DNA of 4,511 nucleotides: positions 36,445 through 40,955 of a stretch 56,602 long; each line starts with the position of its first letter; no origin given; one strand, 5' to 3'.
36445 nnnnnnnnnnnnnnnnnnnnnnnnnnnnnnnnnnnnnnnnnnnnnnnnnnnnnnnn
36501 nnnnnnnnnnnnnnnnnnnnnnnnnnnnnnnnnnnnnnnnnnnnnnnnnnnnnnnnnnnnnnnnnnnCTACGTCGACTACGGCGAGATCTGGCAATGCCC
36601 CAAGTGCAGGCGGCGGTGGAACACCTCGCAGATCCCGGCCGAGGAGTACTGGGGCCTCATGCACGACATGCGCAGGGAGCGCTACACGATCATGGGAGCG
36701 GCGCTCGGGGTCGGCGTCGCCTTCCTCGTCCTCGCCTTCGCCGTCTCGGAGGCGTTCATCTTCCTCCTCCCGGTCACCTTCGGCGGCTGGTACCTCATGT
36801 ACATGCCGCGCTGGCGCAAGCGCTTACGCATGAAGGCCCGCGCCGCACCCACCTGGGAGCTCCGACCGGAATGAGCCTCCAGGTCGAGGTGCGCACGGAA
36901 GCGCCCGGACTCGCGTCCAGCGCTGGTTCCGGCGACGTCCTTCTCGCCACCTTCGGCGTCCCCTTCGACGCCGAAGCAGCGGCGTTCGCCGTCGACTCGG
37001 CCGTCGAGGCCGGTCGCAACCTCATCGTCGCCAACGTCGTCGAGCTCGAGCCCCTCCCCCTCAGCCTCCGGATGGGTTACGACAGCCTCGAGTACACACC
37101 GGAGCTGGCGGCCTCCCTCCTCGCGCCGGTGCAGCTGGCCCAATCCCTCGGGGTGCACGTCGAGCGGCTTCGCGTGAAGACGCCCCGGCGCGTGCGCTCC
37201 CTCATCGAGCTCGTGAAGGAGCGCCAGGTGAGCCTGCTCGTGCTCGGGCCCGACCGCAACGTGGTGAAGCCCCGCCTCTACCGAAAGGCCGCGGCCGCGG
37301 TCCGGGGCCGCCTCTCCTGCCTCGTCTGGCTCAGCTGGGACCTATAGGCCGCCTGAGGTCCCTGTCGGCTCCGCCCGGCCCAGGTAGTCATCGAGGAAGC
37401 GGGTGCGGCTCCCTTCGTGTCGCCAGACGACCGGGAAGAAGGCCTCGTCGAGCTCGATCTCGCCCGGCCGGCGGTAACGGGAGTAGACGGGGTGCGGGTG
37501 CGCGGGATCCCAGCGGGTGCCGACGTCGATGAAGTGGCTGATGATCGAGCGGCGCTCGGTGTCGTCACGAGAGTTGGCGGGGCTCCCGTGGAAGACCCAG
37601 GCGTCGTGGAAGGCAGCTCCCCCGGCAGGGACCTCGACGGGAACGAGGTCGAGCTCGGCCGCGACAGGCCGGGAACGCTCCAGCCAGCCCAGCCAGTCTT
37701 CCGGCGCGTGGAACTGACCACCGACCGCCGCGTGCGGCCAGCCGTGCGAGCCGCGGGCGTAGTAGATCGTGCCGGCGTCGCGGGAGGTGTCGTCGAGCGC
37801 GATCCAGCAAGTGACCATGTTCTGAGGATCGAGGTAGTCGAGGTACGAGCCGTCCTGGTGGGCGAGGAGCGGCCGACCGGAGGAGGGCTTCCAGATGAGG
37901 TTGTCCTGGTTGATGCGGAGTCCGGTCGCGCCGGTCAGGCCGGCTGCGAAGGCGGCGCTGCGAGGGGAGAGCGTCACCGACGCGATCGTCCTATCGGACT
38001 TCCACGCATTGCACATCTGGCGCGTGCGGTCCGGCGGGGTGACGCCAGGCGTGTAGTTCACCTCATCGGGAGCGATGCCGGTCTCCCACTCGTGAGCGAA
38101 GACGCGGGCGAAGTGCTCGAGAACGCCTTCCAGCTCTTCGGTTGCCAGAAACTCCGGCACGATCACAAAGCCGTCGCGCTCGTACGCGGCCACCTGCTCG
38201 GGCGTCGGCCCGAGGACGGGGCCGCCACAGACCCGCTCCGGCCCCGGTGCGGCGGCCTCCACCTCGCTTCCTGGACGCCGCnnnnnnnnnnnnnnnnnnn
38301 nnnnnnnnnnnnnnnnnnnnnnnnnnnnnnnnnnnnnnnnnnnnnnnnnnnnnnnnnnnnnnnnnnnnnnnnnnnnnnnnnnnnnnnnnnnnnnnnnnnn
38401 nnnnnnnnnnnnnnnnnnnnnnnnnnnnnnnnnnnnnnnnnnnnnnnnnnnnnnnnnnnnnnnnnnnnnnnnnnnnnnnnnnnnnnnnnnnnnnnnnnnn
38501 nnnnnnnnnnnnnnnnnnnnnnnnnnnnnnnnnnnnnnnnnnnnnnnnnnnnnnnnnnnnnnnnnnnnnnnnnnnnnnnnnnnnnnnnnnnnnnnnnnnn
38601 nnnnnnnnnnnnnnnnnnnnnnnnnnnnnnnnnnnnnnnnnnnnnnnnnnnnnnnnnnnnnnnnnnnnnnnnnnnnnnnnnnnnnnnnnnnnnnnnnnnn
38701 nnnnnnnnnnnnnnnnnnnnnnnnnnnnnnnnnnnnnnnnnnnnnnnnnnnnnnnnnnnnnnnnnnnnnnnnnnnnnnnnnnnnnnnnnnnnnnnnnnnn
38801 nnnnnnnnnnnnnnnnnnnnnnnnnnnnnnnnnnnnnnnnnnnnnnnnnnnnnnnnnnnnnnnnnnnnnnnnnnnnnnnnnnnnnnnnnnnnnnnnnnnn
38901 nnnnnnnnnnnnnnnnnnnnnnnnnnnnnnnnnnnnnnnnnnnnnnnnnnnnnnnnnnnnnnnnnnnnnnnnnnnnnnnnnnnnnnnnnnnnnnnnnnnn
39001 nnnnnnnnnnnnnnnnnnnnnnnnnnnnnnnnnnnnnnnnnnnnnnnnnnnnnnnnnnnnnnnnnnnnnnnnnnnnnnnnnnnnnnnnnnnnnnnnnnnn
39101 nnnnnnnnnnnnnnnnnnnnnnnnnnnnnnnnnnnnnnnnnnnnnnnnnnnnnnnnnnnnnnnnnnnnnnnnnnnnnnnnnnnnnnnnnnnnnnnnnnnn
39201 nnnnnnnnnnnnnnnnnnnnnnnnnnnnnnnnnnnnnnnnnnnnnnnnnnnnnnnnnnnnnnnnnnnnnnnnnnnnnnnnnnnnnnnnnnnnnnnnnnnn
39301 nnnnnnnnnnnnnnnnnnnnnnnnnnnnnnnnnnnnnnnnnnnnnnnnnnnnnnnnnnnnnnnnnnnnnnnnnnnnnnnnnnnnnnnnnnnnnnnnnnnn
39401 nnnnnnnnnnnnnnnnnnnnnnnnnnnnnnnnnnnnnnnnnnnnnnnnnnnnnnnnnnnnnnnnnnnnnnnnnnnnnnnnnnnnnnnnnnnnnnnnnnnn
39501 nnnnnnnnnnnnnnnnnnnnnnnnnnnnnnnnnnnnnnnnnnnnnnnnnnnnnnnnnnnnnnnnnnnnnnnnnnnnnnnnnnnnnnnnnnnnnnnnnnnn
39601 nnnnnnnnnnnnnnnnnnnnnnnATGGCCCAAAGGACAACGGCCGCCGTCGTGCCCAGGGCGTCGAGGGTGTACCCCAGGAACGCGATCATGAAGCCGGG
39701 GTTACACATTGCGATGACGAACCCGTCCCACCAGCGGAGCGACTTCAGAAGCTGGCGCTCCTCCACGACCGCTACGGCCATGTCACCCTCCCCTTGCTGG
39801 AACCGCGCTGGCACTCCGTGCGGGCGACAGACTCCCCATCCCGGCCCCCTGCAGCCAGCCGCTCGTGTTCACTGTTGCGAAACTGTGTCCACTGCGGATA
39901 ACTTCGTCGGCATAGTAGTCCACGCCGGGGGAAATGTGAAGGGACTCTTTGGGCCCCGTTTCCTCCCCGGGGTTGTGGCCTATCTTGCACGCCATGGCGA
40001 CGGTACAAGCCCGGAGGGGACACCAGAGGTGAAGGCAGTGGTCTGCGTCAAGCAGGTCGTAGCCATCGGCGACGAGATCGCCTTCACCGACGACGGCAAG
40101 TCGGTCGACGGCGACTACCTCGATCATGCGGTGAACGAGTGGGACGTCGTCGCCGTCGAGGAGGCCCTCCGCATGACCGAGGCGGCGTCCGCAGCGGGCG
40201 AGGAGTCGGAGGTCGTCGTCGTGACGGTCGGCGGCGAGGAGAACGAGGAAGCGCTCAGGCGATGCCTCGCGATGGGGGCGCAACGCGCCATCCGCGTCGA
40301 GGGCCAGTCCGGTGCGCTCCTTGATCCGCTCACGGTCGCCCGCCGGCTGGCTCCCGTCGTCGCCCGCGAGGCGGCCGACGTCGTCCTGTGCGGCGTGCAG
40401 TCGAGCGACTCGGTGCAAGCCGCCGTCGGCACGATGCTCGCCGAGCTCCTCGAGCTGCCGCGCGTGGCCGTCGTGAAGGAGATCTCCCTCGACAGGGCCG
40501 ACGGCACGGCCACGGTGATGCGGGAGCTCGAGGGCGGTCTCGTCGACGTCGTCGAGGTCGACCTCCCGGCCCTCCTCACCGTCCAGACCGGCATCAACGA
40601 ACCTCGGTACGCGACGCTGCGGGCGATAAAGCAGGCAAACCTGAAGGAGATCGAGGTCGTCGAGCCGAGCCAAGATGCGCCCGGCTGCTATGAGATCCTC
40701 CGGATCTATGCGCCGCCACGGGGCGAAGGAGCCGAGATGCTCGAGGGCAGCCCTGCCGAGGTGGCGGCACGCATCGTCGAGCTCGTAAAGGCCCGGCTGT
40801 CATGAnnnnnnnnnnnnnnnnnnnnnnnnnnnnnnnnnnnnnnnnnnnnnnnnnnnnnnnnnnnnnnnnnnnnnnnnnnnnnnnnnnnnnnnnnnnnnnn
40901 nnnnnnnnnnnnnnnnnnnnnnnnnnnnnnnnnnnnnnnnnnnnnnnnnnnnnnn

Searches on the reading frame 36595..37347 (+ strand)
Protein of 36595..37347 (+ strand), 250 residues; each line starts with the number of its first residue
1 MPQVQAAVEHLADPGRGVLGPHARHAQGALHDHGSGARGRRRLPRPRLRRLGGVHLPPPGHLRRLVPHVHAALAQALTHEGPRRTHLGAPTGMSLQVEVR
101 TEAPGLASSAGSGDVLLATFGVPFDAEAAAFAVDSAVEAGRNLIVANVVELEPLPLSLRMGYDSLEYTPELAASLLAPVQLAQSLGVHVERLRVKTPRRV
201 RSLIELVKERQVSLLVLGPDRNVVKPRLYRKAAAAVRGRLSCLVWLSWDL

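Call 73: search_protein_families(library=pfam, proteins=[window:36595-37347:+], max_evalue=0.0001)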
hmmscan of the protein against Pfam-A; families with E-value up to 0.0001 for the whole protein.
window:36595-37347:+ (250 aa): 1 family
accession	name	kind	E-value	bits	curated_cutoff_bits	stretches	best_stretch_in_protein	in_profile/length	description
PF00582.32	Usp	-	5.7e-06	27.4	24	1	115-219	5-111/141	Universal stress protein family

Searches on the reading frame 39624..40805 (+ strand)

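Call 25: search_protein_families(library=pfam, proteins=[window:39624-40805:+], max_evalue=0.0001)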
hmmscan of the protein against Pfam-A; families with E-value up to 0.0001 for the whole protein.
window:39624-40805:+ (393 aa): 1 family
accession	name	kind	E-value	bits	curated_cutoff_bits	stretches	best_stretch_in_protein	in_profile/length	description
PF01012.27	ETF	-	1.4e-31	110.1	26.7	1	167-349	10-179/181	Electron transfer flavoprotein domain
